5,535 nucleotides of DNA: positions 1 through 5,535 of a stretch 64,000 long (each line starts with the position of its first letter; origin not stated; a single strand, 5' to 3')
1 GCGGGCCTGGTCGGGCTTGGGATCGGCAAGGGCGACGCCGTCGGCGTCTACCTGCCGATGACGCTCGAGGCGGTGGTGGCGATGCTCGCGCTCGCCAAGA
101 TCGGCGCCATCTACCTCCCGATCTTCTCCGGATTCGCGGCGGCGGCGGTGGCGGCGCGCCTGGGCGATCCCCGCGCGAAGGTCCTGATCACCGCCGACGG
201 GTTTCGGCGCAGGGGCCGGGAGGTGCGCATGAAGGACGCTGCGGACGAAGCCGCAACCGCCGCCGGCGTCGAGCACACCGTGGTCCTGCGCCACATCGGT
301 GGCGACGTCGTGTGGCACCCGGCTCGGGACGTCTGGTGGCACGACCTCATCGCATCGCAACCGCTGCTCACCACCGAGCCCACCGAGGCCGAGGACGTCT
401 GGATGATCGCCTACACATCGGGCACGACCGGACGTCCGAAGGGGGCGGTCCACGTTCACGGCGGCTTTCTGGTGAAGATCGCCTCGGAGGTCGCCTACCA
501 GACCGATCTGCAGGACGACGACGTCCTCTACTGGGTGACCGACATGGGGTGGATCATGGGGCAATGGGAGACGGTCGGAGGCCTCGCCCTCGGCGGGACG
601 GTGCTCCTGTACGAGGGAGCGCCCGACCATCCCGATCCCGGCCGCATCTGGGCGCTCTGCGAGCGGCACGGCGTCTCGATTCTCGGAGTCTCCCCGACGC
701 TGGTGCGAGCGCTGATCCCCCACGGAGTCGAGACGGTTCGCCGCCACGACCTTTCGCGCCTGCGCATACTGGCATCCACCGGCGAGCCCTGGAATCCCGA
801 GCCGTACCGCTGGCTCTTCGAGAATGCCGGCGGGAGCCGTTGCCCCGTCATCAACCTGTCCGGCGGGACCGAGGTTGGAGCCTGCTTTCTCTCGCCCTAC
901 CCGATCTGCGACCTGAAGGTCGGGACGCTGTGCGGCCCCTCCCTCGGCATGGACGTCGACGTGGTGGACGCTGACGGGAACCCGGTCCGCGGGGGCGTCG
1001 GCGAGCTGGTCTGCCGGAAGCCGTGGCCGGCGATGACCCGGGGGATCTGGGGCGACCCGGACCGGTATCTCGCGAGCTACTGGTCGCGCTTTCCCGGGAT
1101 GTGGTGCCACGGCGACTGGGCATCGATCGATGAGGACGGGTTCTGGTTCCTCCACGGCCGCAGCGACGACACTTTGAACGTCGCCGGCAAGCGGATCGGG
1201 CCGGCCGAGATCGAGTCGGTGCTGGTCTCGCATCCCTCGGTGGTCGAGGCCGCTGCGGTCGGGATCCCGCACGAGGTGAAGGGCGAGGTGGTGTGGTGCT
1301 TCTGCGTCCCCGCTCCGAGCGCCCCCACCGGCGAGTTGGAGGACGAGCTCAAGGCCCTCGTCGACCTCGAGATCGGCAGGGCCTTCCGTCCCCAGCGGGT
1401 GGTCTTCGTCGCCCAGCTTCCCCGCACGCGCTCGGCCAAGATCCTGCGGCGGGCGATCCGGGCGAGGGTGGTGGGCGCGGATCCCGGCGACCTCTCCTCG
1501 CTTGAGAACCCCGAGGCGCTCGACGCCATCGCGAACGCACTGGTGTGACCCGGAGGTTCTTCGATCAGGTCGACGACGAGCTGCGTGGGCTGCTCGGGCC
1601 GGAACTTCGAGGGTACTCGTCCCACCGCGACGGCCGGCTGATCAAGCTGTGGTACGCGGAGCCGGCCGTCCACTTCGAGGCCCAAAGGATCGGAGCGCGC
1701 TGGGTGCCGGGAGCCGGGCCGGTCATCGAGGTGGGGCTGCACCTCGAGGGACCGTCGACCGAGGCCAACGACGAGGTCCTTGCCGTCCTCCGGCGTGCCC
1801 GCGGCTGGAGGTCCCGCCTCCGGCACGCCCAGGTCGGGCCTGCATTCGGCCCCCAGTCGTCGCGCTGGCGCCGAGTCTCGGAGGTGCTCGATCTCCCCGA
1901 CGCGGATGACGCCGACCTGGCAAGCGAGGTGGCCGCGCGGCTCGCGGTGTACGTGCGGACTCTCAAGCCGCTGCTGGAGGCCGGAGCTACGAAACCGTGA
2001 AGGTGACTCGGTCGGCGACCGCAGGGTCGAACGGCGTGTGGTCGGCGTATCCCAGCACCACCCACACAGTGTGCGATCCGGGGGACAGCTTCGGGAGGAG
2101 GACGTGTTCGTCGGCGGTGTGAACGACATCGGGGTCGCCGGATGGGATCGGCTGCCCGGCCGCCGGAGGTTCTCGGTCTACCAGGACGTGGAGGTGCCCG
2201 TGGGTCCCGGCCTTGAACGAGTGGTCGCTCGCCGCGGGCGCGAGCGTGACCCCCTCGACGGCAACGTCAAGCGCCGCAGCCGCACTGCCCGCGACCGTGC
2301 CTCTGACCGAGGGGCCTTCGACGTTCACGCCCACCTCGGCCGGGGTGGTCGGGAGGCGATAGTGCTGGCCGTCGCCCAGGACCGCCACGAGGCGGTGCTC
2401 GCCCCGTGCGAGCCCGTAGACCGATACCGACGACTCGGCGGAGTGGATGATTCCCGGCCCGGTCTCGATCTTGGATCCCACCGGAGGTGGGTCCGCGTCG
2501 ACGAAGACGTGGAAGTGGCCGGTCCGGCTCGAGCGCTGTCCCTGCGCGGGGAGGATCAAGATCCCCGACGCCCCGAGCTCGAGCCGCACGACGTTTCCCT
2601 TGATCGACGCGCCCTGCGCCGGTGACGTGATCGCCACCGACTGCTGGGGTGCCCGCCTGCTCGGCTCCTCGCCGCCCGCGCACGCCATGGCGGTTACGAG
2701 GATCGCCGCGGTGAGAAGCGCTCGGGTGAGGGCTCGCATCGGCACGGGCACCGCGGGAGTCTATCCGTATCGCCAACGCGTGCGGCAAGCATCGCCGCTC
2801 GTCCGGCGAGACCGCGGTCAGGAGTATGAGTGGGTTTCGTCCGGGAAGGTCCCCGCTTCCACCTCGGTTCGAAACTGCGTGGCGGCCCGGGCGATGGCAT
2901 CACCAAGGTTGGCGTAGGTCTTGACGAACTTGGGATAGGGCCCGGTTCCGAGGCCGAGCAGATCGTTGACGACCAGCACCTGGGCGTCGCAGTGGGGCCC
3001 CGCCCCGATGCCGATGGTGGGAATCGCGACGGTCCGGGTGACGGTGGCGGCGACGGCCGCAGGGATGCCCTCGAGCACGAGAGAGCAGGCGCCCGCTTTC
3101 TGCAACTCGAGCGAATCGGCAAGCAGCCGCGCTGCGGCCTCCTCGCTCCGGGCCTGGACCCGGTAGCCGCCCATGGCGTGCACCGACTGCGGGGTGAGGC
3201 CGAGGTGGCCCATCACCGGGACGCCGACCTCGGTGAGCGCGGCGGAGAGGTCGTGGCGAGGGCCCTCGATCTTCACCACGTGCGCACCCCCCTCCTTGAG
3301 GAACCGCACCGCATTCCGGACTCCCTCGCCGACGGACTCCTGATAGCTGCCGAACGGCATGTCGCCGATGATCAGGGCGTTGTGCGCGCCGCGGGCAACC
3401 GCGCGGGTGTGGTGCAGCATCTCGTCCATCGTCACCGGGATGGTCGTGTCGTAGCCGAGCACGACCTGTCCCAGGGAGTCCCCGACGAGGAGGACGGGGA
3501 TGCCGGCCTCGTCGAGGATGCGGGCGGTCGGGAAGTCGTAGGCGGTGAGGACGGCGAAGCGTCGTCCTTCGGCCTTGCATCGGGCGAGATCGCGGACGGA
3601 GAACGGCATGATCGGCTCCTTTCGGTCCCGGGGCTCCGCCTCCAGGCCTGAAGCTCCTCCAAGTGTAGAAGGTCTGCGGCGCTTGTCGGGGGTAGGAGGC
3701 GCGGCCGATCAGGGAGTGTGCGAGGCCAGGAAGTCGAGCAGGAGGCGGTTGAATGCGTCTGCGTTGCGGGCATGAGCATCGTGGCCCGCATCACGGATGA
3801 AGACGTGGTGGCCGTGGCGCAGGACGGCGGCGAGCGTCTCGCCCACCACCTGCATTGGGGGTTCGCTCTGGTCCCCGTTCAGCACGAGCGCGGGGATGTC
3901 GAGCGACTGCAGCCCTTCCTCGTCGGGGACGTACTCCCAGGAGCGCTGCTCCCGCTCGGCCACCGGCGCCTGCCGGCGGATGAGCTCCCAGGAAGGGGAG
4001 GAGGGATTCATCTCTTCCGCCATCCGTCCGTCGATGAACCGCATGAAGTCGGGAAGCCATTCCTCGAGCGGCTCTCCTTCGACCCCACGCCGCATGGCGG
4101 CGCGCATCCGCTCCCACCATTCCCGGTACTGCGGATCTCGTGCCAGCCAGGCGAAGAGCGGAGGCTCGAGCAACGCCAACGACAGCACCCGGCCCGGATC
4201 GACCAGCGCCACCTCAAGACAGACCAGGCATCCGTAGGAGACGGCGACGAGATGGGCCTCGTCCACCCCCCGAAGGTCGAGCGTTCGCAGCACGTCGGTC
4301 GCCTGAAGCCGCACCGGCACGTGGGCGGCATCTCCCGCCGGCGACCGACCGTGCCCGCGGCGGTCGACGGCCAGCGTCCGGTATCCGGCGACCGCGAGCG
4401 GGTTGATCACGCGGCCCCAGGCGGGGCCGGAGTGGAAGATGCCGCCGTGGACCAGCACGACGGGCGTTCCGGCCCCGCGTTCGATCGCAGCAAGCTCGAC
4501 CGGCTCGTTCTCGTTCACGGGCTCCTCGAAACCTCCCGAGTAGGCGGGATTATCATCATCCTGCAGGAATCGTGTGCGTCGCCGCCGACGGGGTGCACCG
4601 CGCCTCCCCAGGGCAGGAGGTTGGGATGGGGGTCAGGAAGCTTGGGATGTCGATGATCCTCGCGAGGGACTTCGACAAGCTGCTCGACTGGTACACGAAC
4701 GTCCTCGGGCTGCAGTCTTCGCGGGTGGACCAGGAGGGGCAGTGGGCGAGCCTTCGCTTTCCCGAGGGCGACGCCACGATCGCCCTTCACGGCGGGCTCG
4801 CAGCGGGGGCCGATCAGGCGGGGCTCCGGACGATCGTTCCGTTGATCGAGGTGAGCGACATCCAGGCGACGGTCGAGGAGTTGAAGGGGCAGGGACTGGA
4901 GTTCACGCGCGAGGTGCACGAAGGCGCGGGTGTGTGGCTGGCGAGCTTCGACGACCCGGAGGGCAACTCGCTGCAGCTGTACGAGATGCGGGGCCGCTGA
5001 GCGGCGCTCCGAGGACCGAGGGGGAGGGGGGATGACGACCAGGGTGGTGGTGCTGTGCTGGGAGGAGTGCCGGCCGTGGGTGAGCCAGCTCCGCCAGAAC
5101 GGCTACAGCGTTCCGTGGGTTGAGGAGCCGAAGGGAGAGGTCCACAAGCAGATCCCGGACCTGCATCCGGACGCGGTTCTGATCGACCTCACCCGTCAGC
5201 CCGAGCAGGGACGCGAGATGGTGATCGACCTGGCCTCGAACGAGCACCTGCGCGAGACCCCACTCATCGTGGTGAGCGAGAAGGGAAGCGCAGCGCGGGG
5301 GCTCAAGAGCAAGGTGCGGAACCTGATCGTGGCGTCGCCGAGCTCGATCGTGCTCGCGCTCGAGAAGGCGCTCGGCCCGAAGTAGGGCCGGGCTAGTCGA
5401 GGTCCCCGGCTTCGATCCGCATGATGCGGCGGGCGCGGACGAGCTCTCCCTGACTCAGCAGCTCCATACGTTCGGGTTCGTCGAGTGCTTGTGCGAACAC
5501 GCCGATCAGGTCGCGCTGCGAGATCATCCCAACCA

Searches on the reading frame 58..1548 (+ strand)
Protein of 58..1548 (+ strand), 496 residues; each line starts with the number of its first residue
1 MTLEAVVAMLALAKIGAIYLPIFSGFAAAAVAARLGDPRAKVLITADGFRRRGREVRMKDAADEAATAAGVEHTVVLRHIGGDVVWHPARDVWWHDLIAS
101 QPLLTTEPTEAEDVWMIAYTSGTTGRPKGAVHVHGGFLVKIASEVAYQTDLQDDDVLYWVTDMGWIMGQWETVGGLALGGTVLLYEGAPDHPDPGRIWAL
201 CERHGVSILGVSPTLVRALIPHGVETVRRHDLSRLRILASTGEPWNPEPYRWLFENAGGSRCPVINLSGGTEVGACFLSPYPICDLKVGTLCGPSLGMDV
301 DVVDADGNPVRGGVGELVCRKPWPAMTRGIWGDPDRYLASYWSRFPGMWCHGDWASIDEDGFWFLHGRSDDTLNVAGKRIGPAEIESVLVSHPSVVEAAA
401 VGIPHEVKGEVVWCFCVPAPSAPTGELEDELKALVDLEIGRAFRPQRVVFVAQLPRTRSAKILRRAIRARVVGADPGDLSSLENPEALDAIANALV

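Call 78: search_protein_families(library=pfam, proteins=[window:58-1548:+], max_evalue=0.001)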
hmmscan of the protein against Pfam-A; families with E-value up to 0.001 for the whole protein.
window:58-1548:+ (496 aa): 2 families
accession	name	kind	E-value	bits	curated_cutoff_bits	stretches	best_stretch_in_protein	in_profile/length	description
PF00501.34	AMP-binding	-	2e-58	198.4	29.9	1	2-331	56-384/384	AMP-binding enzyme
PF13193.12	AMP-binding_C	-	6.9e-23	81.8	24.5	1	384-461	1-76/76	AMP-binding enzyme C-terminal domain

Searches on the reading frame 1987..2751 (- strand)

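Call 78: search_protein_families(library=pfam, proteins=[window:1987-2751:-], max_evalue=0.001)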
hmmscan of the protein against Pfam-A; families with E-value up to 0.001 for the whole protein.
window:1987-2751:- (254 aa): 1 family
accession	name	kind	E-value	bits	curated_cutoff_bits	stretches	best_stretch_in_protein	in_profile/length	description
PF14347.11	DUF4399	-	5.5e-23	81.6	28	2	163-253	3-90/91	Domain of unknown function (DUF4399)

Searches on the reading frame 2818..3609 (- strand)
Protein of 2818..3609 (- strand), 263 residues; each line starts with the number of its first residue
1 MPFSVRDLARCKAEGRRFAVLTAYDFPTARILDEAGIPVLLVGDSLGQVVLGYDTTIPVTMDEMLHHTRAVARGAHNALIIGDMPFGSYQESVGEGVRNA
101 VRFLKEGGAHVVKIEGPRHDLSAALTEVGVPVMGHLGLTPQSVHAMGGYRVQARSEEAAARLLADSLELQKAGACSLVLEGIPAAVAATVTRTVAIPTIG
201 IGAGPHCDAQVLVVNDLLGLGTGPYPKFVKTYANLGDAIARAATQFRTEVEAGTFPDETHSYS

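Call 78: search_protein_families(library=pfam, proteins=[window:2818-3609:-], max_evalue=0.001)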
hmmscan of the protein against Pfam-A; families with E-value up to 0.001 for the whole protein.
window:2818-3609:- (263 aa): 2 families
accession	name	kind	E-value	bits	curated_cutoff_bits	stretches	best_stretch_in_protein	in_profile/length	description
PF02548.21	Pantoate_transf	-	2.1e-107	358.8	28.7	1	4-257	3-258/259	Ketopantoate hydroxymethyltransferase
PF13714.12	PEP_mutase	-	3e-05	24.2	31.5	1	12-117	5-107/240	Phosphoenolpyruvate phosphomutase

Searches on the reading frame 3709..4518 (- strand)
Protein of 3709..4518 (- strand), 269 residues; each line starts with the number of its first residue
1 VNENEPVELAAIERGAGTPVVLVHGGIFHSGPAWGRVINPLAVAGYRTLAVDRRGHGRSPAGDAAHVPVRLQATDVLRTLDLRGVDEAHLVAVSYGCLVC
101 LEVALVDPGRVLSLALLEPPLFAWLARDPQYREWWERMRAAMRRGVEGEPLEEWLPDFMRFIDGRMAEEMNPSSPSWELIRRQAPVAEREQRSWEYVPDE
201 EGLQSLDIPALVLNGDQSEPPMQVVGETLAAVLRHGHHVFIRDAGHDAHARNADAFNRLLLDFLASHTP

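Call 78: search_protein_families(library=pfam, proteins=[window:3709-4518:-], max_evalue=0.001)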
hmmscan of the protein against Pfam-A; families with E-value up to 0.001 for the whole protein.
window:3709-4518:- (269 aa): 3 families
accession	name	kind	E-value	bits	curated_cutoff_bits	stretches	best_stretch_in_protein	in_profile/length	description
PF00561.26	Abhydrolase_1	-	1.7e-26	93.8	25.8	1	19-249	1-241/245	alpha/beta hydrolase fold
PF12697.13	Abhydrolase_6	-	6.5e-18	66.6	26.3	1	20-258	1-216/217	Alpha/beta hydrolase family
PF12146.15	Hydrolase_4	-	1.5e-08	34.7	27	1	20-138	7-129/239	Serine aminopeptidase, S33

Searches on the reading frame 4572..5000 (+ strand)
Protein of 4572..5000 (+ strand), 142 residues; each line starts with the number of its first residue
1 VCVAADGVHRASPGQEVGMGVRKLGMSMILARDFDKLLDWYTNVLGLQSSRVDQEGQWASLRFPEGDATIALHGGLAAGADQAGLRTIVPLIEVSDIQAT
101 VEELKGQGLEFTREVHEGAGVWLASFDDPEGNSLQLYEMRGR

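Call 86: search_protein_families(library=pfam, proteins=[window:4572-5000:+], max_evalue=0.01)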
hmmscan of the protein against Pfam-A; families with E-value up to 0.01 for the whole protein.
window:4572-5000:+ (142 aa): 3 families
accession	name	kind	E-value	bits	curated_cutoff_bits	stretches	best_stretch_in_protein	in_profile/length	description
PF00903.31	Glyoxalase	-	1.7e-12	48.2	20.6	1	27-136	5-121/121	Glyoxalase/Bleomycin resistance protein/Dioxygenase superfamily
PF18029.7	Glyoxalase_6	-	0.00051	21.1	23.6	1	31-136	6-105/106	Glyoxalase-like domain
PF13669.12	Glyoxalase_4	-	0.00062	20.5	27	0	93-124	75-107/109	Glyoxalase/Bleomycin resistance protein/Dioxygenase superfamily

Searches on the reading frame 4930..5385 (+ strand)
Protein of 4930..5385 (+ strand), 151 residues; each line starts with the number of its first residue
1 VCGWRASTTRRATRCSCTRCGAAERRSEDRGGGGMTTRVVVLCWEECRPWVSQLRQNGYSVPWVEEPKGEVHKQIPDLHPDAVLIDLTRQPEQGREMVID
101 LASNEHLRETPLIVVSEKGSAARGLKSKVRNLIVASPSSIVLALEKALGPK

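Call 86: search_protein_families(library=pfam, proteins=[window:4930-5385:+], max_evalue=0.01)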
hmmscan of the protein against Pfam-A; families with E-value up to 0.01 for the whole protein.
window:4930-5385:+ (151 aa): 1 family
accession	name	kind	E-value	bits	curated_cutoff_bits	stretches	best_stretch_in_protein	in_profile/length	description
PF20161.5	VpsR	-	0.0097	16.1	23.7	0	36-90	10-62/121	VpsR domain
